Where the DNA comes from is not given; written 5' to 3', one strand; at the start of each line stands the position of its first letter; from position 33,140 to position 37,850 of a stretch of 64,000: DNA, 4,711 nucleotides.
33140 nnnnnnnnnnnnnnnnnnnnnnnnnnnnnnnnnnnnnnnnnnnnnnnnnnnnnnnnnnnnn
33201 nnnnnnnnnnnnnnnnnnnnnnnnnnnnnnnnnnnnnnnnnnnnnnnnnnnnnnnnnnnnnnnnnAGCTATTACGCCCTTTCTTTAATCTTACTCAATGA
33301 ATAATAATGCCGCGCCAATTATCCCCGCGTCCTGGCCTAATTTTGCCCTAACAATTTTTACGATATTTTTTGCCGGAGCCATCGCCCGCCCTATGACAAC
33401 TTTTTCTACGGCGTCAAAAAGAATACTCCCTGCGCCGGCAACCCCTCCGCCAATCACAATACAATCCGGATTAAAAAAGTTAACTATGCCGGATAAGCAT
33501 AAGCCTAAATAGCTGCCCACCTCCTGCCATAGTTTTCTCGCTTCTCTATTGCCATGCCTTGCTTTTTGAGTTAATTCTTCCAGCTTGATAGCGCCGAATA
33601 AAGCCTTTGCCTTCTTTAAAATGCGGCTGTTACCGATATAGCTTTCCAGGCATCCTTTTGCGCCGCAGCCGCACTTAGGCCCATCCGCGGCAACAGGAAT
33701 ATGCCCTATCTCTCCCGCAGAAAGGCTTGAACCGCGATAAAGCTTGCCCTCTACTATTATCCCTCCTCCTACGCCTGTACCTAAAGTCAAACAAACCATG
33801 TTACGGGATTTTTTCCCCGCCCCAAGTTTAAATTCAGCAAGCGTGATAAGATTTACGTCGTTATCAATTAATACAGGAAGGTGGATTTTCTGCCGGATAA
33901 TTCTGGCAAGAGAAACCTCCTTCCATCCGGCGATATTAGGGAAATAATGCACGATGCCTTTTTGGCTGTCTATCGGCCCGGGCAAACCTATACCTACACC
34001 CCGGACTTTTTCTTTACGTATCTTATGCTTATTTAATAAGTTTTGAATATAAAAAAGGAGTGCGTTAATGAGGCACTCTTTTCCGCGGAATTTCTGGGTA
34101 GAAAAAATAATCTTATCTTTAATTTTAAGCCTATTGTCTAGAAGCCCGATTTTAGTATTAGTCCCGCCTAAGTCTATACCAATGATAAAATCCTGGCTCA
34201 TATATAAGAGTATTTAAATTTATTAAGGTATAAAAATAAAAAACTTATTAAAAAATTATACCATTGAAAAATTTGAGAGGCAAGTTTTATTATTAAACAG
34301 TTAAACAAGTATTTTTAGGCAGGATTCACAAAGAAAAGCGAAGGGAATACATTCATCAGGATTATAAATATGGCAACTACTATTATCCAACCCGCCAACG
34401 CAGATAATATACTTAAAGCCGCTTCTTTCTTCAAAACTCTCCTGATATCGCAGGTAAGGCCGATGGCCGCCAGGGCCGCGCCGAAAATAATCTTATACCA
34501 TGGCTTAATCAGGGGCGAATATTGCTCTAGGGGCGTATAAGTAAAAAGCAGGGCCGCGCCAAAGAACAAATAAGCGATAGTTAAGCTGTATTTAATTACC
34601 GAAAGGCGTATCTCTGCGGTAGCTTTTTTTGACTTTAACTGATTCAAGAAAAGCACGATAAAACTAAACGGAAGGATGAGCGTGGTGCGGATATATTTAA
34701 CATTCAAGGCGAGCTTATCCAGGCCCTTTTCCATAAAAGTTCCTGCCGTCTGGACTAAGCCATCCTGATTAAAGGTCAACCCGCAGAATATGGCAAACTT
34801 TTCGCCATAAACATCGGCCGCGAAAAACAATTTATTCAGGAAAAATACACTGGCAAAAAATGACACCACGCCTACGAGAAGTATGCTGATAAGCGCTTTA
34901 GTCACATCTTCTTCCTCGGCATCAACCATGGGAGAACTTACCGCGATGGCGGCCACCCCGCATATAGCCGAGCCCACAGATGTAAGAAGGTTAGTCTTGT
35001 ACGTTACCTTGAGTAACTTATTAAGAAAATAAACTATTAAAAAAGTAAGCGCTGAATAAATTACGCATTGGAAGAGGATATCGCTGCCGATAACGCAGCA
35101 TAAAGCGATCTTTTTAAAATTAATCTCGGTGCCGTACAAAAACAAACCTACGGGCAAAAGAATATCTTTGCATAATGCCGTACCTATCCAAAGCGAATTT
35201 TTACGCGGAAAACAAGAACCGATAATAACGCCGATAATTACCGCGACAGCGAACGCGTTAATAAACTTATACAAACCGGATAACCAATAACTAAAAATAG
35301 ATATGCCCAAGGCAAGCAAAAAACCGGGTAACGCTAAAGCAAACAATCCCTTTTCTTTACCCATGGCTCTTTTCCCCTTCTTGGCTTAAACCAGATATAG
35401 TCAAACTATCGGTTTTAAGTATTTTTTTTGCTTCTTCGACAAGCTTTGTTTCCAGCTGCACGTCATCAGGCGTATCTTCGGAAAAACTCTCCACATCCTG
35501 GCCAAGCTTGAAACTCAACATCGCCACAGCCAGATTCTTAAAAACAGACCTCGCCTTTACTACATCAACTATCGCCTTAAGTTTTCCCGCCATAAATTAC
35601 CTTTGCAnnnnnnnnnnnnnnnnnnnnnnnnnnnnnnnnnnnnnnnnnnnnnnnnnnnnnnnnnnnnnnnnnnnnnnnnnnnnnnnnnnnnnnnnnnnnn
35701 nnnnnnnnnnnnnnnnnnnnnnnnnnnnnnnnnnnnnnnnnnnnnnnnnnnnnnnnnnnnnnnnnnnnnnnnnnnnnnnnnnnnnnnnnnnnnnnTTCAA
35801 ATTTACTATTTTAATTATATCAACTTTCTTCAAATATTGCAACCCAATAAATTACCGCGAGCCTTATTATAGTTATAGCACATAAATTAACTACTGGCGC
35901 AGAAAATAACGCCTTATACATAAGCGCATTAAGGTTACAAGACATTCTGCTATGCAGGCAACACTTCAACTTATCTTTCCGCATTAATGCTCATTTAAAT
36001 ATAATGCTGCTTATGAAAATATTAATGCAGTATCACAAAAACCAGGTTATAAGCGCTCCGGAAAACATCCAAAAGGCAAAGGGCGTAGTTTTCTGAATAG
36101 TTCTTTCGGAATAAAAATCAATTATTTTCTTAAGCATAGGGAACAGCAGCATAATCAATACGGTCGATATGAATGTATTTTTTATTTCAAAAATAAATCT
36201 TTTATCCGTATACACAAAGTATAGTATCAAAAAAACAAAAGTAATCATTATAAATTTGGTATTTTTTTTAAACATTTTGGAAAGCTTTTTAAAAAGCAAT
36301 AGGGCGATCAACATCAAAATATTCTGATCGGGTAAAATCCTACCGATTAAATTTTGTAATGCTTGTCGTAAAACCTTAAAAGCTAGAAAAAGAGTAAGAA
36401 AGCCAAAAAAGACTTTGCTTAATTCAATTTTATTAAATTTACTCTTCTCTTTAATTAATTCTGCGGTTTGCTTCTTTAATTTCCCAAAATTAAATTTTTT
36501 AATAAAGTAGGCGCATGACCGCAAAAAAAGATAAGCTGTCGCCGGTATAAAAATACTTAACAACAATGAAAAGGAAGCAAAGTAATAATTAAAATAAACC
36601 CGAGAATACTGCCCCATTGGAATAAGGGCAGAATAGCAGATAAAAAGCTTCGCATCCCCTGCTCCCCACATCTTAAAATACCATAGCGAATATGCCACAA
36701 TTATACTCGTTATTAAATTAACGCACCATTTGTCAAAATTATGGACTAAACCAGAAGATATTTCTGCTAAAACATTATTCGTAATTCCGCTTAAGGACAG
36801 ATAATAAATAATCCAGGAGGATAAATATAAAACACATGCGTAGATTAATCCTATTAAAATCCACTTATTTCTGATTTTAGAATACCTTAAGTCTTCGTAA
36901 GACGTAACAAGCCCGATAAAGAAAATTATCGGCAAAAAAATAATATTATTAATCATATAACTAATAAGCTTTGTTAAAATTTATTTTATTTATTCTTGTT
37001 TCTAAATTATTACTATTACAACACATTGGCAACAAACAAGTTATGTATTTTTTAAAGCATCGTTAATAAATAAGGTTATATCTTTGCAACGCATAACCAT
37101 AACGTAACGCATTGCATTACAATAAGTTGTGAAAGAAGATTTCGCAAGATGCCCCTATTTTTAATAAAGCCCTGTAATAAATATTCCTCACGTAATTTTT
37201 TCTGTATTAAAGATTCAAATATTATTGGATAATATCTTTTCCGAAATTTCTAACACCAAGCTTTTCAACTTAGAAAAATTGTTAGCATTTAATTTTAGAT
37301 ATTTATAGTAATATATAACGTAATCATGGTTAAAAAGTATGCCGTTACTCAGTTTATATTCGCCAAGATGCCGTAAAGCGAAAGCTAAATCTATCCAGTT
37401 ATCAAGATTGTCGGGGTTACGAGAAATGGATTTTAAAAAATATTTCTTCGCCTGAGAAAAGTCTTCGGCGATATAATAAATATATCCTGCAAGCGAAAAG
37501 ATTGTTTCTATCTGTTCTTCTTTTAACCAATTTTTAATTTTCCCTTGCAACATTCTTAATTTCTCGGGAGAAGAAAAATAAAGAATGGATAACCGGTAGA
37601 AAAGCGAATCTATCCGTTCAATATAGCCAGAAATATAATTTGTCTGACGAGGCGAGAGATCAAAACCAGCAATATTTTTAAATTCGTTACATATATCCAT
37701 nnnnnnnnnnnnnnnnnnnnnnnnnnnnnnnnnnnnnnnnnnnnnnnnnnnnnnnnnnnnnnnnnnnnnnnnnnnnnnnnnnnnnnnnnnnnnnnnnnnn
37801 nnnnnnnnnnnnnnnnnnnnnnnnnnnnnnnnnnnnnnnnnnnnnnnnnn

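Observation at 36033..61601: A ~25.5-kb single-strand island packing 17 radical SAM genes (18 rSAM domains) around a His-Xaa-Ser repeat precursor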

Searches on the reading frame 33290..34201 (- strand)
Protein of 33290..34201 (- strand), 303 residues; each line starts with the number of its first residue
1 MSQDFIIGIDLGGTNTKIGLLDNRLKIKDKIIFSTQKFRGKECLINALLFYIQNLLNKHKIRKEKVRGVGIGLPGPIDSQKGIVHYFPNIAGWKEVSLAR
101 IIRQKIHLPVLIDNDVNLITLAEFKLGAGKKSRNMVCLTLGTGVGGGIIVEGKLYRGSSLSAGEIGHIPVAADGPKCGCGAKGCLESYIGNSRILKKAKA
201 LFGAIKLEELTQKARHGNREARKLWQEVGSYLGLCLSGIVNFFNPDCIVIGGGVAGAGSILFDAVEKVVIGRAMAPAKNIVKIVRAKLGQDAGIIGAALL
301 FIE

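Call 6: search_protein_families(library=pfam, proteins=[window:33290-34201:-], max_evalue=0.01)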
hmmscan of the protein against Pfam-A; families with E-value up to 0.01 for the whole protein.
window:33290-34201:- (303 aa): 4 families
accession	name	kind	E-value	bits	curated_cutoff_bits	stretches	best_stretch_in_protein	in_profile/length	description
PF00480.26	ROK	-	2.4e-71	241.1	22.9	1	7-302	2-292/294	ROK family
PF02685.22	Glucokinase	-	0.00094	18.7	22.1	1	10-173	4-164/314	Glucokinase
PF01869.26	BcrAD_BadFG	-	0.0048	16.9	31.5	0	7-75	1-71/271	BadF/BadG/BcrA/BcrD ATPase family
PF00370.27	FGGY_N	-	0.0073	16.4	28.8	0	6-71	2-75/245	FGGY family of carbohydrate kinases, N-terminal domain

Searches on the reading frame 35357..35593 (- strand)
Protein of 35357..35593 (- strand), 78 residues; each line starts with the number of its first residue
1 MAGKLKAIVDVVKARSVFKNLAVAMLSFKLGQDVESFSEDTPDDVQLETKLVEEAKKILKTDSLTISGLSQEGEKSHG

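Call 6: search_protein_families(library=pfam, proteins=[window:35357-35593:-], max_evalue=0.01)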
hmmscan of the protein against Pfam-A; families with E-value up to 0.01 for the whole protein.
window:35357-35593:- (78 aa): 0 families

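Call 9: search_protein_families(library=ncbifam, proteins=[window:35357-35593:-], max_evalue=0.01)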
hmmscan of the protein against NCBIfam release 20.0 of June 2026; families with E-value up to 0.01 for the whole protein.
window:35357-35593:- (78 aa): 1 family
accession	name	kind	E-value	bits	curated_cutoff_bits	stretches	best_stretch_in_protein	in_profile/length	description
NF011456.0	PRK14874.1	equivalog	0.0079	15.3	223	1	19-68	193-240/346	aspartate-semialdehyde dehydrogenase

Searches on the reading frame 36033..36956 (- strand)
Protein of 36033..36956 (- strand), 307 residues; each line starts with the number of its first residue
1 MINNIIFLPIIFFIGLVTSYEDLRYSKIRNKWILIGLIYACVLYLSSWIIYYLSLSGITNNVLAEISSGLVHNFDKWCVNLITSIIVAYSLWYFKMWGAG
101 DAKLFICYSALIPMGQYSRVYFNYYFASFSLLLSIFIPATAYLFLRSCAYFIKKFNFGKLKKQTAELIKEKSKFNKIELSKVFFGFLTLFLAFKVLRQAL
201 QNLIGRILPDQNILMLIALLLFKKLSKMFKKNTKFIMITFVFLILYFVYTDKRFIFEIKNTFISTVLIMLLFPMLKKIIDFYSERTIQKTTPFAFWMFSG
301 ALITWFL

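Call 6: search_protein_families(library=pfam, proteins=[window:36033-36956:-], max_evalue=0.01)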
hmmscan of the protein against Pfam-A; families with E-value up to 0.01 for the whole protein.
window:36033-36956:- (307 aa): 1 family
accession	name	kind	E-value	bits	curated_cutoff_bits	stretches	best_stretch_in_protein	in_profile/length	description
PF01478.23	Peptidase_A24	-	4.4e-05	24.3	26.5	1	11-132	3-93/104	Type IV leader peptidase family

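Call 9: search_protein_families(library=ncbifam, proteins=[window:36033-36956:-], max_evalue=0.01)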
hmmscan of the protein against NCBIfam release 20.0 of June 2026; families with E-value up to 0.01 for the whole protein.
window:36033-36956:- (307 aa): 0 families

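Call 38: search_protein_families(library=padloc, proteins=[window:36033-36956:-], max_evalue=0.001)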
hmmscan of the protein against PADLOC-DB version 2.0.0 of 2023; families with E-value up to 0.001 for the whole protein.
window:36033-36956:- (307 aa): 0 families

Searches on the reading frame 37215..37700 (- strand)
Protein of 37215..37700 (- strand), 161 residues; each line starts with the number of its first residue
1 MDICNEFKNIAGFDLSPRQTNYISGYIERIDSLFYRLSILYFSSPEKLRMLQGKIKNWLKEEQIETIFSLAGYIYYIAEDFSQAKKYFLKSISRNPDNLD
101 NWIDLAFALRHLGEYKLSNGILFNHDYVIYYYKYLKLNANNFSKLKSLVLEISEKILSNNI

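Call 6: search_protein_families(library=pfam, proteins=[window:37215-37700:-], max_evalue=0.01)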
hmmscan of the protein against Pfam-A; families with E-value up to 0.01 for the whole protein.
window:37215-37700:- (161 aa): 7 families
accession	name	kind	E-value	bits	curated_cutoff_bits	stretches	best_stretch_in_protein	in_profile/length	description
PF07719.23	TPR_2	-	6.1e-06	26.4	27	1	70-98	6-34/34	Tetratricopeptide repeat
PF13431.12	TPR_17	-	2.1e-05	24.9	24.4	1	87-115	1-29/34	Tetratricopeptide repeat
PF00515.34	TPR_1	-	8e-05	22.7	27.8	1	72-98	8-34/34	Tetratricopeptide repeat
PF13181.12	TPR_8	-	0.0001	22.6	25.7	1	70-98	6-34/34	Tetratricopeptide repeat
PF04049.19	ANAPC8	-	0.00095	19.2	23.8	1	47-125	140-224/267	Anaphase promoting complex subunit 8 / Cdc23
PF14559.12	TPR_19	-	0.0025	18.5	25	1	78-116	4-42/68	Tetratricopeptide repeat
PF25062.1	ARM_TT21_N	-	0.0059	16.8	40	1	46-108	80-149/222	Tetratricopeptide repeat protein 21 N-terminal ARM repeat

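Call 9: search_protein_families(library=ncbifam, proteins=[window:37215-37700:-], max_evalue=0.01)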
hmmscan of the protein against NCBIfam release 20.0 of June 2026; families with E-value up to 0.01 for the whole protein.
window:37215-37700:- (161 aa): 4 families
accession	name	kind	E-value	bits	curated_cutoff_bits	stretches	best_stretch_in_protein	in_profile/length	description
TIGR00540.1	TPR_hemY_coli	hypoth_equivalog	0.0013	17.6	142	1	53-118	313-378/385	heme biosynthesis-associated TPR protein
TIGR01640.1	F_box_assoc_1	domain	0.0029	17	37.9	1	35-119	71-153/232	F-box family protein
NF033920.0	C39_PA2778_fam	equivalog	0.0037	16.7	150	1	49-116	177-241/255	PA2778 family cysteine peptidase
TIGR02552.1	LcrH_SycD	equivalog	0.0089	15.8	104.8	0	59-116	13-69/136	SycD/LcrH family type III secretion system chaperone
